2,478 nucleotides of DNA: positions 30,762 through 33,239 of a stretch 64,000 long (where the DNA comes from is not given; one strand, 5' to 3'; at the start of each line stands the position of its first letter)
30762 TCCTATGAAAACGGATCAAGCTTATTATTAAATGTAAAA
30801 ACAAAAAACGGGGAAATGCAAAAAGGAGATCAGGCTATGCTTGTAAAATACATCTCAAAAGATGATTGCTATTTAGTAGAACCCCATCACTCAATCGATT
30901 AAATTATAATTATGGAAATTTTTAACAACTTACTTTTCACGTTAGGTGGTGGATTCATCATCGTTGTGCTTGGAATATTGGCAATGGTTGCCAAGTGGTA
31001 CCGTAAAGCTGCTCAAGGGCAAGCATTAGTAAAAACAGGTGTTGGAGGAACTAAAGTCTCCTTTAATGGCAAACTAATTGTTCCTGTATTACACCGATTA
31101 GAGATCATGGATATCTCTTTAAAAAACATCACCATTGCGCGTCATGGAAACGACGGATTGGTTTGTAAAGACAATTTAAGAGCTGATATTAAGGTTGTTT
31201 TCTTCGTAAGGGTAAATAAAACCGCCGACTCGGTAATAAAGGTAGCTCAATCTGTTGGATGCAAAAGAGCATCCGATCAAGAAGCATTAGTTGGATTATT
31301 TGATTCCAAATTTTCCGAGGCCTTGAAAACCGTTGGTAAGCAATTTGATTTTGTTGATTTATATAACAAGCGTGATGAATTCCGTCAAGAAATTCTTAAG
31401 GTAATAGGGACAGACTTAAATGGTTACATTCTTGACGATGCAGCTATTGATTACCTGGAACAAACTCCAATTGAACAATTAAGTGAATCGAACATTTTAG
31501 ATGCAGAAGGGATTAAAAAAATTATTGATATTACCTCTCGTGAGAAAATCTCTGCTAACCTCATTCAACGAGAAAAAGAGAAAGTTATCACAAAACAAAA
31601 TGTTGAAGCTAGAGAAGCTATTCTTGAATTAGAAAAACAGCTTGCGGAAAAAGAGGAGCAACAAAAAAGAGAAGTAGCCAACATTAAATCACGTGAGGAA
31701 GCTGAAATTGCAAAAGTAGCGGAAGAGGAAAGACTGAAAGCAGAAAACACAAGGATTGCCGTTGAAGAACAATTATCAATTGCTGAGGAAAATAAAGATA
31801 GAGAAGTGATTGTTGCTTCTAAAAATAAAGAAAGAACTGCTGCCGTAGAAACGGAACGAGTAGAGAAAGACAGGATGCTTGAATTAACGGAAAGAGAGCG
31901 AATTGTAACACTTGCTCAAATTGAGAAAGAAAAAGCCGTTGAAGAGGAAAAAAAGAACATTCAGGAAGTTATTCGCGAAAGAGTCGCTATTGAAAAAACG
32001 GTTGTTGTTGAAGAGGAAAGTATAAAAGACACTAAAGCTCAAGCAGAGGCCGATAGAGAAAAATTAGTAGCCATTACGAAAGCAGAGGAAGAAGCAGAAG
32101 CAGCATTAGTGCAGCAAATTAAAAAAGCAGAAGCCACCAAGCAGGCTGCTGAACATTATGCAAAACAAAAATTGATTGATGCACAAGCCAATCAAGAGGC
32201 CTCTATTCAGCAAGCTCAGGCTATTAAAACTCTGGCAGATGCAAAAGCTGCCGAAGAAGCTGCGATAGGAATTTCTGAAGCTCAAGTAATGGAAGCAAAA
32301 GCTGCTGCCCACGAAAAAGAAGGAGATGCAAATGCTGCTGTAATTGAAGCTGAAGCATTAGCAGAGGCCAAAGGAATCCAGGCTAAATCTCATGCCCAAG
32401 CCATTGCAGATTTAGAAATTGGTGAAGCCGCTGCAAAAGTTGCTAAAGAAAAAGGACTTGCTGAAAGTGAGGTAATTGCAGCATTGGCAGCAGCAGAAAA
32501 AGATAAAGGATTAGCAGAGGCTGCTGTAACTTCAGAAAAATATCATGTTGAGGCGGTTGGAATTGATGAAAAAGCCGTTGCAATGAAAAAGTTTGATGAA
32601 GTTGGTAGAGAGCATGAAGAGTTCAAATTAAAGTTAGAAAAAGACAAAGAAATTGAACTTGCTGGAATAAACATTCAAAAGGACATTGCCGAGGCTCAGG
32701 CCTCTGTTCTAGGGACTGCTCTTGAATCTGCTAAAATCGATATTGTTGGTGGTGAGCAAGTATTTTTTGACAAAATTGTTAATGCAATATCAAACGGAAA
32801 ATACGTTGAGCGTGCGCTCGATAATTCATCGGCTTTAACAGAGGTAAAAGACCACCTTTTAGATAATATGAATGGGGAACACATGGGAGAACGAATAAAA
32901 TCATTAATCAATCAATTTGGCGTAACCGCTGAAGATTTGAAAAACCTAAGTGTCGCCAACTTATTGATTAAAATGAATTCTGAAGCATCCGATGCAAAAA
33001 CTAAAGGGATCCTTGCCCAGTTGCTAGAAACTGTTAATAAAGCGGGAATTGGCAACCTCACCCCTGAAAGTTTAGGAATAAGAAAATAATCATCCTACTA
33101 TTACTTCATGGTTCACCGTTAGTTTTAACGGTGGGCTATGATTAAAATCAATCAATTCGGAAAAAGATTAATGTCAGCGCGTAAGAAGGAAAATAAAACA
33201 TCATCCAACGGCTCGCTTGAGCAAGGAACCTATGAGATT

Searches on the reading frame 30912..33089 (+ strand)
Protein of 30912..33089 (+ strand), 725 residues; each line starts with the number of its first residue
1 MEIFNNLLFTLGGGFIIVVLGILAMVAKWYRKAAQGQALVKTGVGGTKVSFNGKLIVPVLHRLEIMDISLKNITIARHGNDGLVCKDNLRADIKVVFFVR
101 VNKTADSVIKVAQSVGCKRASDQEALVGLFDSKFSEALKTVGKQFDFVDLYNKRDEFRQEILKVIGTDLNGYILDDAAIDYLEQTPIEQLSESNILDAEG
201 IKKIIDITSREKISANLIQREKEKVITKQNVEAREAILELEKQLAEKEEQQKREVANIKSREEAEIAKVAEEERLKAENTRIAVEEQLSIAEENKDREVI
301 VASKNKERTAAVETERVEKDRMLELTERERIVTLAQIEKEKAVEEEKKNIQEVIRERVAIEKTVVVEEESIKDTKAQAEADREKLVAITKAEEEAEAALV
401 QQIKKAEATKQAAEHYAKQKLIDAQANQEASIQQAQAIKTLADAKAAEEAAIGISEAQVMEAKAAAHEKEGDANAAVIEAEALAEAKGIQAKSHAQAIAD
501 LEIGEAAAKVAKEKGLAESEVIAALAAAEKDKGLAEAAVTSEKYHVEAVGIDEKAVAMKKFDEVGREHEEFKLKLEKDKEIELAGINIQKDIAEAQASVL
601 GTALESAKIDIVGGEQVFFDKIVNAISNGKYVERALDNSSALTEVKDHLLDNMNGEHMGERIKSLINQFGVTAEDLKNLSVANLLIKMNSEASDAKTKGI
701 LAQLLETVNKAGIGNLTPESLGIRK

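Call 5: search_protein_families(library=pfam, proteins=[window:30912-33089:+], max_evalue=0.1)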
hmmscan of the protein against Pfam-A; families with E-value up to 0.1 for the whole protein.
window:30912-33089:+ (725 aa): 1 family
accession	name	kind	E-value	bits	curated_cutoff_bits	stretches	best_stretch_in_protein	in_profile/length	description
PF21386.2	IntS11_C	-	0.099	13.5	27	0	651-701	24-74/92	Integrator IntS11, C-terminal domain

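Call 6: search_protein_families(library=ncbifam, proteins=[window:30912-33089:+], max_evalue=0.1)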
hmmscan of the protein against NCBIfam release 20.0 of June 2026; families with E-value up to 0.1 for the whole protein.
window:30912-33089:+ (725 aa): 0 families

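Call 34: search_solved_structures(query=window:30912-33089:+, max_evalue=0.01)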
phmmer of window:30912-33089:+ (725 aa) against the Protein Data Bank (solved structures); distinct sequences matched with E-value up to 0.01: 0.
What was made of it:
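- Tried and rejected: Pfam, NCBIfam and PDB sequence searches gave nothing for the flotillin (calls 5, 6, 34).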

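Call 36: search_protein_families(library=padloc, proteins=[window:30912-33089:+], max_evalue=0.01)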
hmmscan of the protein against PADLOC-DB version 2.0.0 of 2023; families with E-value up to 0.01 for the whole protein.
window:30912-33089:+ (725 aa): 0 families

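Call 65: search_dna_similar(query=window:30912-33089:+, collection=plasmids, mode=protein, max_rows=12)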
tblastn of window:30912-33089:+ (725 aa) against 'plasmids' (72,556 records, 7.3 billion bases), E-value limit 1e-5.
Records with a match: 320; places in all: 320; records where one place covers at least 80% of the query: 7.
Best place of each record, by identity: <60% 320.
By first word of the organism name: Escherichia 229; Shigella 27; Shinella 5; Salmonella 5; Agrobacterium 5; Variovorax 4; Paracoccus 4; Streptomyces 3; Klebsiella 3; Thioclava 3; and 25 more.
By predicted mobility (MOB-suite, as given by PLSDB): conjugative 261; non-mobilizable 55; mobilizable 4.
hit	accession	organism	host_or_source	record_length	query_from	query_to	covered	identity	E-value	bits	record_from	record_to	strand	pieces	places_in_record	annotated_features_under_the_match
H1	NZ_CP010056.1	Hymenobacter sp. DG25B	single cell,soil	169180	24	724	97%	58.5%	0e+0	610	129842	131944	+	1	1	hypothetical protein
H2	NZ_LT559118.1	Nonomuraea gerenzanensis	-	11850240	25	718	96%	47.9%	7e-126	421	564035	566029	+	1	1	none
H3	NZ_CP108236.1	Streptomyces sp. NBC_00080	-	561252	27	721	82%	50.0%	4e-103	444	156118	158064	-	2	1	flotillin family protein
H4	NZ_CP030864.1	Streptomyces globosus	cell culture,environment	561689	27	717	80%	49.9%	1e-100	440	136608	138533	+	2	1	flotillin family protein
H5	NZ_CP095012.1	Streptomyces sp. 2P-4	cell culture,mudflats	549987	27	717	80%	49.9%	1e-100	440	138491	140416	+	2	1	flotillin family protein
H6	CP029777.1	Deinococcus actinosclerus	mixed culture,wastewater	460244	24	633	84%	43.7%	3e-93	326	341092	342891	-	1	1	hypothetical protein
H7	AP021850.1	Deinococcus grandis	-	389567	29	633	83%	43.4%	2e-92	323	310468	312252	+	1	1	hypothetical protein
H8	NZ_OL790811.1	Proteus mirabilis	-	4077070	29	471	61%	52.3%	1e-97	338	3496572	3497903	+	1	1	none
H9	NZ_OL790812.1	Proteus mirabilis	-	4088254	29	471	61%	52.3%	1e-97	338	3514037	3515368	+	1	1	none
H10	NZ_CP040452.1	Halomonas sp. PA16-9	-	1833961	29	471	61%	46.4%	6e-90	316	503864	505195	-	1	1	none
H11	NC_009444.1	Pseudomonas fluorescens SBW25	-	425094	24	439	57%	43.4%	4e-76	275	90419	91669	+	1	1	SPFH domain-containing protein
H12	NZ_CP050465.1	Vibrio campbellii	single cell,seawater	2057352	30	440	57%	35.0%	2e-41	171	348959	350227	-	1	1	none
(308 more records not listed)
